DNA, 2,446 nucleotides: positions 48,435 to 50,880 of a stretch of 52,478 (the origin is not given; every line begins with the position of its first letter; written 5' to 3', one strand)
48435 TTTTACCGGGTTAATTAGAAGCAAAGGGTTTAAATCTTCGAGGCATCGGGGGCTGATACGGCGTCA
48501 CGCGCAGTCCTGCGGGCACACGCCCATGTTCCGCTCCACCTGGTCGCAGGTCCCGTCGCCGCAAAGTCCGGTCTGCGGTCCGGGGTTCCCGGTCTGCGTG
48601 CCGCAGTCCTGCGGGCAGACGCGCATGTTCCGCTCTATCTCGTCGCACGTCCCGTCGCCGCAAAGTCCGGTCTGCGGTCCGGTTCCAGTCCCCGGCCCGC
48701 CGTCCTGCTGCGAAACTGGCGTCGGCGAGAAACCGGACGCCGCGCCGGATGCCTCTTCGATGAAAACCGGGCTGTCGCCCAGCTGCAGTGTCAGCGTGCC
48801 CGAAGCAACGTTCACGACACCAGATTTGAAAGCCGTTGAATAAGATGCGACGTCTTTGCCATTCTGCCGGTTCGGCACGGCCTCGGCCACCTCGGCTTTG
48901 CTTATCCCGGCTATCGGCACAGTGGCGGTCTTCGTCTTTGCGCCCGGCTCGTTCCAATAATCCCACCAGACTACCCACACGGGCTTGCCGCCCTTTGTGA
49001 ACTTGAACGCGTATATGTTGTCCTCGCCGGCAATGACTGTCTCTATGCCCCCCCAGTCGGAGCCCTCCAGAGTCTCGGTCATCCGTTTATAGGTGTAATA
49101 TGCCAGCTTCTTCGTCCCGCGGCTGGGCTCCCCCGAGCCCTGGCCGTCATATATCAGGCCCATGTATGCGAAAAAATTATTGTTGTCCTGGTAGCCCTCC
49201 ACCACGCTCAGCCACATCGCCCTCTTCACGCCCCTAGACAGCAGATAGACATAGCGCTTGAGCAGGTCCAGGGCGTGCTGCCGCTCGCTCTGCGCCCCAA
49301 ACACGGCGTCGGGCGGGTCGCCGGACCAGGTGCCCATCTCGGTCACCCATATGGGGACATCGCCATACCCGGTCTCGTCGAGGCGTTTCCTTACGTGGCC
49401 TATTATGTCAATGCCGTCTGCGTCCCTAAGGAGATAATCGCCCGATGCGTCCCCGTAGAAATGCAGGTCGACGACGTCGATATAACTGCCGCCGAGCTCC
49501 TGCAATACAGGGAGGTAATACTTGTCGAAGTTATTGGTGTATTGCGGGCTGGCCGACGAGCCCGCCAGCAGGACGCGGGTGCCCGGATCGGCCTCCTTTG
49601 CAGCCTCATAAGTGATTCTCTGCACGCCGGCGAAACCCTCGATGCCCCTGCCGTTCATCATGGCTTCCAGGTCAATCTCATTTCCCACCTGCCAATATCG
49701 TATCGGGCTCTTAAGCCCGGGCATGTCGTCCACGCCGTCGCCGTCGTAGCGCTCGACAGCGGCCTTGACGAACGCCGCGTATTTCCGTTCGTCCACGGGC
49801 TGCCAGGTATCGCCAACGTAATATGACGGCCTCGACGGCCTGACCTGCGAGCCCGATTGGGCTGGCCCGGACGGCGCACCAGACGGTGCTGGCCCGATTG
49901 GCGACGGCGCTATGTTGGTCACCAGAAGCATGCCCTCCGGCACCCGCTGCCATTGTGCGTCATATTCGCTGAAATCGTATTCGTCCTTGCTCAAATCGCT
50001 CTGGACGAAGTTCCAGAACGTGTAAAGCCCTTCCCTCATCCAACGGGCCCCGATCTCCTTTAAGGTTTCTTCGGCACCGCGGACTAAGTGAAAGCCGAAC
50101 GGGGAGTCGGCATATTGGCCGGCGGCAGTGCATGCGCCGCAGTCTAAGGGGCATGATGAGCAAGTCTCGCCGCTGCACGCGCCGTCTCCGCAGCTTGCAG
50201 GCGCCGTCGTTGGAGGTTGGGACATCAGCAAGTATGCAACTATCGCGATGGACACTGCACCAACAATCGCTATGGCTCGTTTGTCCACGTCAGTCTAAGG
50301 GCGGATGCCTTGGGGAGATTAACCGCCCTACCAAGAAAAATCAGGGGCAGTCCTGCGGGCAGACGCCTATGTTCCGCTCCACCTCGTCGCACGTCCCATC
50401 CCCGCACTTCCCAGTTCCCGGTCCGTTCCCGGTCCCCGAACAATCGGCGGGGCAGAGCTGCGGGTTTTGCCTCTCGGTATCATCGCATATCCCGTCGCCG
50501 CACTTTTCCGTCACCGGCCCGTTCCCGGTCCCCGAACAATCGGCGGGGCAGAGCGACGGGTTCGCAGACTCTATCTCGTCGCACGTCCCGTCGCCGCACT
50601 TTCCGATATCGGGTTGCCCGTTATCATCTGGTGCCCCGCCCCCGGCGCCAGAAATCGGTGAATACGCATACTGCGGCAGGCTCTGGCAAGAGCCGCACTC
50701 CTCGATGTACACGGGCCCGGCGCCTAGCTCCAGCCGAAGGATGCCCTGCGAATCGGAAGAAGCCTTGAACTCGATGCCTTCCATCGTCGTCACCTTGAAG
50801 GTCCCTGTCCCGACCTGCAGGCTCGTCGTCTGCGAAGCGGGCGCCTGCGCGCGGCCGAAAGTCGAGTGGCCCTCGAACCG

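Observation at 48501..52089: A four-Cys mini-module (CGDGxC-x6-10-C(P)xDC) shared by all four large secreted proteins, nine copies in two loci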

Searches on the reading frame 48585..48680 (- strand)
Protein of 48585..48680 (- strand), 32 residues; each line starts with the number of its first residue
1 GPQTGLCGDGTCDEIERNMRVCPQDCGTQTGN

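Call 24: search_protein_families(library=pfam, proteins=[window:48585-48680:-], max_evalue=10)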
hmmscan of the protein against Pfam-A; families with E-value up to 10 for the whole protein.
seq(32 aa): 2 families
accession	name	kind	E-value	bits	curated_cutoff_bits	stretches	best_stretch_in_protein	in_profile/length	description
PF22540.1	RET_CRD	-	4e-07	30.7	26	1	2-29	43-71/103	RET, Cysteine Rich Domain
PF17848.7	Zn_ribbon_ACC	-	0.084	13.5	24.5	1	14-24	15-25/26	Acetyl-CoA carboxylase zinc finger domain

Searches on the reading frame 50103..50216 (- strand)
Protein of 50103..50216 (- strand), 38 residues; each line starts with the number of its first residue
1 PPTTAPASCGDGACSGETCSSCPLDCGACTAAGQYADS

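Call 24: search_protein_families(library=pfam, proteins=[window:50103-50216:-], max_evalue=10)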
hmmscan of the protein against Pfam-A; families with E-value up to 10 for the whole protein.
seq(38 aa): 0 families

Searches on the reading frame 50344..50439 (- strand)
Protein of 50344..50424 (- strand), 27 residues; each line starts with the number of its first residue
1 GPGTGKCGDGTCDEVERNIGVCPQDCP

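Call 24: search_protein_families(library=pfam, proteins=[window:50344-50424:-], max_evalue=10)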
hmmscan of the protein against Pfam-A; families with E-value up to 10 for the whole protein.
seq(27 aa): 1 family
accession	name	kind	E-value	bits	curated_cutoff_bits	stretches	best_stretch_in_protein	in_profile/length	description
PF22540.1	RET_CRD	-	6.5e-06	26.8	26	1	2-26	43-68/103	RET, Cysteine Rich Domain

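Call 61: search_protein_representatives(alignment_id=A4)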
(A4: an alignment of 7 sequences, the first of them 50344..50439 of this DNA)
Query: 7 sequences, 22 profile positions. Proteins with E-value up to 0.001 (for the whole library): 623; up to 1e-10: 102; up to 1e-30: 2. The best 150 are listed.
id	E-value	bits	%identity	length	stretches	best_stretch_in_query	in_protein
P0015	2.8e-33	129.7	-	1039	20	2-22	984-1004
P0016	4.8e-33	129.0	-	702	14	2-22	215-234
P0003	3.0e-30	120.0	-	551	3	1-22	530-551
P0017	1.1e-29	118.3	-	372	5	2-22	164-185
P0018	9.2e-29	115.3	-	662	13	2-21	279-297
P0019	9.5e-29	115.2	-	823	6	1-21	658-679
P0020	1.0e-24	102.4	-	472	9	2-21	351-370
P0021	1.0e-23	99.2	-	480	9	2-21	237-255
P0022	2.0e-22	95.0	-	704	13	1-21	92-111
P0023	2.0e-22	95.0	-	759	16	1-21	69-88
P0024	5.6e-22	93.6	-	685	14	2-21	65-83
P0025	1.2e-21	92.6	-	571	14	2-22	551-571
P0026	1.5e-21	92.3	-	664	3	1-22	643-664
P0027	2.7e-21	91.4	-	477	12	2-21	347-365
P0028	3.7e-21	91.0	-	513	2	1-22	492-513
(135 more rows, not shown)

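Call 64: search_protein_families(library=pfam, alignment_id=A6, max_evalue=0.001)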
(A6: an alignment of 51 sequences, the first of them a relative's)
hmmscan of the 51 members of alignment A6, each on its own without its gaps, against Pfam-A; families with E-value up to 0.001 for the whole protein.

A. member 1, P0026 (664 aa): 1 family
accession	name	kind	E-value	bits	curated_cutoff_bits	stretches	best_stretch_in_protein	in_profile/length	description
PF22540.1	RET_CRD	-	1.6e-07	32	26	0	638-663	42-68/103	RET, Cysteine Rich Domain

B. families by the number of members that match (of 51 scanned): 29 families (the first 25 are shown)
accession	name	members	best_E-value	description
PF22540.1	RET_CRD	37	2.6e-25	RET, Cysteine Rich Domain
PF02449.21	Glyco_hydro_42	3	2.4e-16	Beta-galactosidase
PF00150.24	Cellulase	2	3.5e-12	Cellulase (glycosyl hydrolase family 5)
PF01373.23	Glyco_hydro_14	2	6.3e-08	Glycosyl hydrolase family 14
PF08757.17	CotH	1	2.7e-68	CotH kinase protein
PF20434.5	BD-FAE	1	1.3e-60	BD-FAE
PF03781.23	FGE-sulfatase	1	3.1e-56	Sulfatase-modifying factor enzyme 1-like domain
PF16158.11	N_BRCA1_IG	1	3.7e-26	Ig-like domain from next to BRCA1 gene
PF03891.20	DUF333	1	1e-23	Domain of unknown function (DUF333)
PF13828.11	DUF4190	1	1.5e-19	Domain of unknown function (DUF4190)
PF00326.27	Peptidase_S9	1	6.6e-17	Prolyl oligopeptidase family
PF07859.19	Abhydrolase_3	1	9.5e-16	alpha/beta hydrolase fold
PF18884.5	TSP3_bac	1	2.7e-12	Bacterial TSP3 repeat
PF13385.13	Laminin_G_3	1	4.5e-12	Concanavalin A-like lectin/glucanases superfamily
PF00135.34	COesterase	1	4.3e-11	Carboxylesterase family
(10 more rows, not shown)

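Call 72: search_solved_structures(query=A7, max_evalue=10, show_alignments=4)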
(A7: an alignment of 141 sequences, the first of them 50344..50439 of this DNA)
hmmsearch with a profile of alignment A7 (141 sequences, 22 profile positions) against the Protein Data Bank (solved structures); distinct sequences matched with E-value up to 10: 8.
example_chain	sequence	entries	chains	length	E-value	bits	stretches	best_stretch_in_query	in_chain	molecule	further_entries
7aml_A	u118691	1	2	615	1.8e-06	31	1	1-21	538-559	Proto-oncogene tyrosine-protein kinase receptor Ret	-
6gl7_F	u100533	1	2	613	1.6e-05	28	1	1-21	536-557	Proto-oncogene tyrosine-protein kinase receptor Ret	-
6q2j_E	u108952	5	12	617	1.6e-05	28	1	1-21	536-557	Proto-oncogene tyrosine-protein kinase receptor Ret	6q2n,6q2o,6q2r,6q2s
4ux8_A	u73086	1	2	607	8.6e-05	25.7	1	1-21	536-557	PROTO-ONCOGENE TYROSINE-PROTEIN KINASE RECEPTOR RET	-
7wji_D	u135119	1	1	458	0.16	15.2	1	10-22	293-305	Transmembrane protein FAM155A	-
7cm3_B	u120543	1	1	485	0.18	15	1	10-22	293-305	Transmembrane protein FAM155A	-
6xiw_B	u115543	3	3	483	0.18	15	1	10-22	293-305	Transmembrane protein FAM155A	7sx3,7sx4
7cu3_B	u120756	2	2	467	0.19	15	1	9-22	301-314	Transmembrane protein FAM155A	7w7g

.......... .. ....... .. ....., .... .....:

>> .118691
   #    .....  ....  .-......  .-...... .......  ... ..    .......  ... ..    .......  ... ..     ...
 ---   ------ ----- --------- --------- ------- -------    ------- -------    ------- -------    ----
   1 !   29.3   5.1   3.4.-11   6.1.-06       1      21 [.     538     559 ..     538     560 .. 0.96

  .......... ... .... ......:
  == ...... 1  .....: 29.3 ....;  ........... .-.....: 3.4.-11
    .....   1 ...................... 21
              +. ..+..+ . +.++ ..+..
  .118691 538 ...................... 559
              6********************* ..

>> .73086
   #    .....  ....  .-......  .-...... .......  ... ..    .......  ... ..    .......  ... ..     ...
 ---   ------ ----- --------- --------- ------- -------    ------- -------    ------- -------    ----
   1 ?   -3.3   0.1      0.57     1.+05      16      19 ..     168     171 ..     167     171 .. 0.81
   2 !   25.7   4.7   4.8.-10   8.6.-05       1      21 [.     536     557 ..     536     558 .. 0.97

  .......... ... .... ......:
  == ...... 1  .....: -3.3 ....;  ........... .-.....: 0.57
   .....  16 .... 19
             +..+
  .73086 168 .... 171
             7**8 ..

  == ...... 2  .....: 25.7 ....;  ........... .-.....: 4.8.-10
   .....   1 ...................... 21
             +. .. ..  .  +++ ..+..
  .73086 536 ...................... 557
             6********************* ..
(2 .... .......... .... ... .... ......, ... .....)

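Call 84: predict_structure(alignment_id=A8)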
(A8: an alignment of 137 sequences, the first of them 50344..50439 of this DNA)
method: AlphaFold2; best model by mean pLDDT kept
length: 32 residues; sequences in the alignment: 137
mean_pLDDT: 74.0   pTM: 0.41
mean pLDDT of the five models: 74.0, 71.1, 71.0, 69.4, 66.9
residues with pLDDT >= 90: 0; 70-90: 22; 50-70: 4; < 50: 6
segments of 3 or more residues with pLDDT < 50: 1-6
pLDDT, mean of each block of 10 residues (from residue 1): 49 84 87 83
secondary structure, 60 per line:
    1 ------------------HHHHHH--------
elements in order: H19-24

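Call 86: fold_search(model_id=the predicted structure, library=pdb)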
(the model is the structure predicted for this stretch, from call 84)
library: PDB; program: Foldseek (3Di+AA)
matches with E <= 10: 0; with E <= 0.001: 0
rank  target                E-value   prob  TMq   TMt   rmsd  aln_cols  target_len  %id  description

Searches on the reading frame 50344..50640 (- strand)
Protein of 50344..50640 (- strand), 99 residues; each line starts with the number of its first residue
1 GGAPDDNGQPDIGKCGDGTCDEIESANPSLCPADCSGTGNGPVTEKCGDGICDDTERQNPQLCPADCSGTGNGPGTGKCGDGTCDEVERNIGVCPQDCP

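Call 13: search_solved_structures(query=window:50344-50640:-, max_evalue=10, show_alignments=3)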
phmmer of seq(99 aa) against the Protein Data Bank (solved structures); distinct sequences matched with E-value up to 10: 4.
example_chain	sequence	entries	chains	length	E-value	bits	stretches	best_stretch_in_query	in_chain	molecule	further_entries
7aml_A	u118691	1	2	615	0.00027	24.5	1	9-37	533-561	Proto-oncogene tyrosine-protein kinase receptor Ret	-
7e7n_A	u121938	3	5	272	0.47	14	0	38-50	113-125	Fucose-binding lectin protein,Fucose-binding lectin protein,Fucose-binding lectin protein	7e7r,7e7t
7e7u_A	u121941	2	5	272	0.52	13.9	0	38-50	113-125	Fucose-binding lectin protein,Fucose-binding lectin protein,Fucose-binding lectin protein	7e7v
4csd_A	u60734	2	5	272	0.65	13.6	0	38-50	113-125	FUCOSE-BINDING LECTIN PROTEIN | Fucose-binding lectin protein,Fucose-binding lectin protein,Fucose-binding lectin protein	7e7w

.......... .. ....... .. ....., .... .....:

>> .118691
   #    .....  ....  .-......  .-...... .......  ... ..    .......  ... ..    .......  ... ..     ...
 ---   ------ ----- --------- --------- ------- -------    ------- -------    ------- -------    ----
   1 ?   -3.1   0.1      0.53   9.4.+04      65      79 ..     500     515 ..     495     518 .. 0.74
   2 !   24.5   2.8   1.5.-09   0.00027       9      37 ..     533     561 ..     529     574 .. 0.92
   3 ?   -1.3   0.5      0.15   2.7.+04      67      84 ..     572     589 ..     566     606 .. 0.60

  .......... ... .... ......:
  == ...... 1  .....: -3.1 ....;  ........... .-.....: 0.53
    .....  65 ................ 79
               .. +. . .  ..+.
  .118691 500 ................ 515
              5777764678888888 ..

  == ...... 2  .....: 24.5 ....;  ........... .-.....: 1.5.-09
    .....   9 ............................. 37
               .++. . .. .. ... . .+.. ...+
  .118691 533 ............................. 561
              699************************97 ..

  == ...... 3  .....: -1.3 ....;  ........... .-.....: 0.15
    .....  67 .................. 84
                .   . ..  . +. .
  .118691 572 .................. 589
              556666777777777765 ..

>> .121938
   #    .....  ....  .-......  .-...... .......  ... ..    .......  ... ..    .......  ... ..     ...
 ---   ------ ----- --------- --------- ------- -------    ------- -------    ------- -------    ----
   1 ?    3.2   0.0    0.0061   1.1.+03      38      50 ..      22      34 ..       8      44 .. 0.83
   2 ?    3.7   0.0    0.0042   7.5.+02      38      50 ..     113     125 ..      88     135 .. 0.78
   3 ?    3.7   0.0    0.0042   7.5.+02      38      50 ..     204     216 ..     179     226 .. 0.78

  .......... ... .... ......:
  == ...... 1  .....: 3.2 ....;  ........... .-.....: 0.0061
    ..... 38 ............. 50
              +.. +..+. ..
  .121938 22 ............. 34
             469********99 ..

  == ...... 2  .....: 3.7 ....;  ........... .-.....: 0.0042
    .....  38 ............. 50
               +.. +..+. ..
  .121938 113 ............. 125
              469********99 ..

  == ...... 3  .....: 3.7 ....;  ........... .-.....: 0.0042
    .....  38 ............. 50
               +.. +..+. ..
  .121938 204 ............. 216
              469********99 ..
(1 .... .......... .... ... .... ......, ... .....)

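Call 21: find_homologous_proteins(query=window:50344-50640:-, max_evalue=0.001)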
Query seq(99 aa) (99 aa): 2 proteins with E <= 0.001 among 94 candidates.
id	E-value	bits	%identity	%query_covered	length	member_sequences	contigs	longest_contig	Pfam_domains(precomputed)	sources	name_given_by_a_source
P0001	1.6e-6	46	51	55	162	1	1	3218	PF22540.2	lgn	-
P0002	3.2e-5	42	43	87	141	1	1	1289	PF22540.2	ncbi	-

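Call 33: find_related_loci(query=A2, collection=genome_contigs, flank=4000)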
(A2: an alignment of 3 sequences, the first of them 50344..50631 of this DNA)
Query A2 (96 aa) in genome_contigs; peptide patterns used: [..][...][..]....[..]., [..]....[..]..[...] (x = any residue, [..] = any of these).
121 stretches matched a pattern; 44 encode a relative of the query (tblastn E <= 1e-3); 44 distinct loci.
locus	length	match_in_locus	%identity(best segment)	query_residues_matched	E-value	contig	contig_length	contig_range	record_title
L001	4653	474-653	54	10-95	5e-17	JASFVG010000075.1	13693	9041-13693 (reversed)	MAG: Anaerolineae bacterium isolate D1105M20metaG_Bin_199 D1105M20metaG_FD_scaffold_968_c1, whole genome shotgun sequenc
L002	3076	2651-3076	41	4-95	9e-16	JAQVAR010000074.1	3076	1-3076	MAG: Candidatus ainarchaeum sp. isolate STD2_46 NODE_161115_length_3076_cov_3.569006_Sandtown_D2, whole genome shotgun s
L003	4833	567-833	46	5-95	3e-14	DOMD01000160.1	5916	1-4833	MAG TPA_asm: Candidatus Omnitrophota bacterium isolate UBA12090 contig_11298, whole genome shotgun sequence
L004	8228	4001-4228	46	5-95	8e-14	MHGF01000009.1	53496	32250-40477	MAG: Omnitrophica WOR_2 bacterium GWF2_43_52 gwf2_scaffold_1832, whole genome shotgun sequence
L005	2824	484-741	44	10-96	1e-12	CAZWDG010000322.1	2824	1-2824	MAG TPA_asm: uncultured Brevefilum sp. isolate SRP098346_co1_320 genome assembly, contig: NODE_61464_length_2824_cov_3.0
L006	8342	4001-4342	39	3-96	2e-11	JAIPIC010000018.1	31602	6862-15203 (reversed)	MAG: Candidatus Woesearchaeota archaeon isolate Tobar13.5m-G65 Tobar13-5m-C1591, whole genome shotgun sequence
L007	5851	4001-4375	49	10-96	9e-10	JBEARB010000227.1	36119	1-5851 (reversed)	MAG: Pseudomonadota bacterium isolate muddycreek_2019_sw_WHONDRS-S19S_0082_B_bin.95 scaffold_1537538, whole genome shotg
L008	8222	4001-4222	51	10-95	3e-9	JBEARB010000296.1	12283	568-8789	MAG: Pseudomonadota bacterium isolate muddycreek_2019_sw_WHONDRS-S19S_0082_B_bin.95 scaffold_2051136, whole genome shotg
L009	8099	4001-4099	61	11-95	5e-9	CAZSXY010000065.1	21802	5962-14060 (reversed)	MAG TPA_asm: uncultured Anaerolineaceae bacterium isolate SRP338002_co1_26 genome assembly, contig: NODE_2254_length_218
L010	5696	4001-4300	29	10-95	7e-9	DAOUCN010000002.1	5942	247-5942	MAG TPA_asm: Chloroflexota bacterium isolate H81_825 7026, whole genome shotgun sequence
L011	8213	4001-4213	76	7-95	1e-8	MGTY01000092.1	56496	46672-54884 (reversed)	MAG: Elusimicrobia bacterium GWA2_69_24 gwa2_scaffold_4954, whole genome shotgun sequence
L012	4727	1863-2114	40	10-64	3e-12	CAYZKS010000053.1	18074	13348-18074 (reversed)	MAG TPA_asm: uncultured Anaerolineales bacterium isolate SRP098346_co1_3 genome assembly, contig: NODE_3158_length_18074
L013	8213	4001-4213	40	43-95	3e-8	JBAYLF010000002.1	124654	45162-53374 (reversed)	MAG: Candidatus Paceibacterota bacterium isolate SO_2016_GW1_97 scaffold00324_OW334_2016, whole genome shotgun sequence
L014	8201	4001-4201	46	12-95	3e-8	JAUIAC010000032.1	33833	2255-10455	MAG: bacterium isolate 5_bin.26 NODE_1161_length_33833_cov_2.341660, whole genome shotgun sequence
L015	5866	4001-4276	38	10-95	5e-8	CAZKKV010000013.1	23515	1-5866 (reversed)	MAG TPA_asm: uncultured Gammaproteobacteria bacterium isolate SRP178699_co2_502 genome assembly, contig: NODE_1354_lengt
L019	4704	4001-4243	39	10-95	1e-7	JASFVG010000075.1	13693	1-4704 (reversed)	MAG: Anaerolineae bacterium isolate D1105M20metaG_Bin_199 D1105M20metaG_FD_scaffold_968_c1, whole genome shotgun sequenc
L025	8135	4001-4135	43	11-95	2e-6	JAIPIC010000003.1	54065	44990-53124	MAG: Candidatus Woesearchaeota archaeon isolate Tobar13.5m-G65 Tobar13-5m-C673, whole genome shotgun sequence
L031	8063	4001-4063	76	75-95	7e-6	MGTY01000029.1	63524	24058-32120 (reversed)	MAG: Elusimicrobia bacterium GWA2_69_24 gwa2_scaffold_1686, whole genome shotgun sequence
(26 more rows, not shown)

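Call 36: search_protein_families(library=pfam, alignment_id=A3, max_evalue=0.001)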
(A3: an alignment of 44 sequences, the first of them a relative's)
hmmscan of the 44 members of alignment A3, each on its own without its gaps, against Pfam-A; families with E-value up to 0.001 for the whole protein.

A. member 1, L001:342-1469:+ (376 aa): 2 families
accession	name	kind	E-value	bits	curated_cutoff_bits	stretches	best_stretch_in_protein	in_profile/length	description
PF22540.1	RET_CRD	-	1.6e-09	38.3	26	2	74-115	46-87/103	RET, Cysteine Rich Domain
PF22807.2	TrAA12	-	5.5e-05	22.1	30.9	1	120-173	387-440/463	TrAA12-like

B. families by the number of members that match (of 44 scanned): 16 families
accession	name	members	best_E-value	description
PF22540.1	RET_CRD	19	8.3e-16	RET, Cysteine Rich Domain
PF01033.22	Somatomedin_B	4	3.6e-08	Somatomedin B domain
PF02449.21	Glyco_hydro_42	3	7.5e-09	Beta-galactosidase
PF07137.17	VDE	2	3.1e-06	VDE lipocalin domain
PF24681.1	Kelch_KLHDC2_KLHL20_DRC7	1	2.2e-27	KLHDC2/KLHL20/DRC7 Kelch-repeats domain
PF24981.1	Beta-prop_ATRN-LZTR1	1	2.7e-15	Attractin/LZTR1 beta-propeller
PF13415.12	Kelch_3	1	2.5e-13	Galactose oxidase, central domain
PF13385.13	Laminin_G_3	1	7.6e-11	Concanavalin A-like lectin/glucanases superfamily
PF01229.23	Glyco_hydro_39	1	7e-10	Glycosyl hydrolases family 39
PF13948.11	DUF4215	1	4e-07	Domain of unknown function (DUF4215)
PF01373.23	Glyco_hydro_14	1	1.2e-06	Glycosyl hydrolase family 14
PF13964.12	Kelch_6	1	5.3e-06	Kelch motif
PF22807.2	TrAA12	1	5.5e-05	TrAA12-like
PF00036.39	EF-hand_1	1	0.00012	EF hand domain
PF01344.31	Kelch_1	1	0.0005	Kelch motif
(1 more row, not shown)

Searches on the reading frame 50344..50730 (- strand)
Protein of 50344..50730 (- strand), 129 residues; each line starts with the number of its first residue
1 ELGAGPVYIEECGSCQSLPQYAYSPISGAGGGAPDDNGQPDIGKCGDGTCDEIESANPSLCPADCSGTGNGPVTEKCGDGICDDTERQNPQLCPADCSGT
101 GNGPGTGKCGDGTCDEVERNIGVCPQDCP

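Call 47: predict_structure(protein=window:50344-50730:-)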
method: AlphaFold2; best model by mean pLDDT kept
length: 129 residues; sequences in the alignment: 1
mean_pLDDT: 41.2   pTM: 0.18
mean pLDDT of the five models: 41.2, 37.2, 36.5, 35.7, 33.3
residues with pLDDT >= 90: 0; 70-90: 0; 50-70: 16; < 50: 113
segments of 3 or more residues with pLDDT < 50: 1-80, 86-91, 95-112, 118-120, 126-129
pLDDT, mean of each block of 10 residues (from residue 1): 36 33 33 37 40 43 39 40 49 47 39 51 49
secondary structure, 60 per line:
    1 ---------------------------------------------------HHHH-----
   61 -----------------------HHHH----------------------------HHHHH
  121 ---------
elements in order: H52-55 H84-87 H116-120
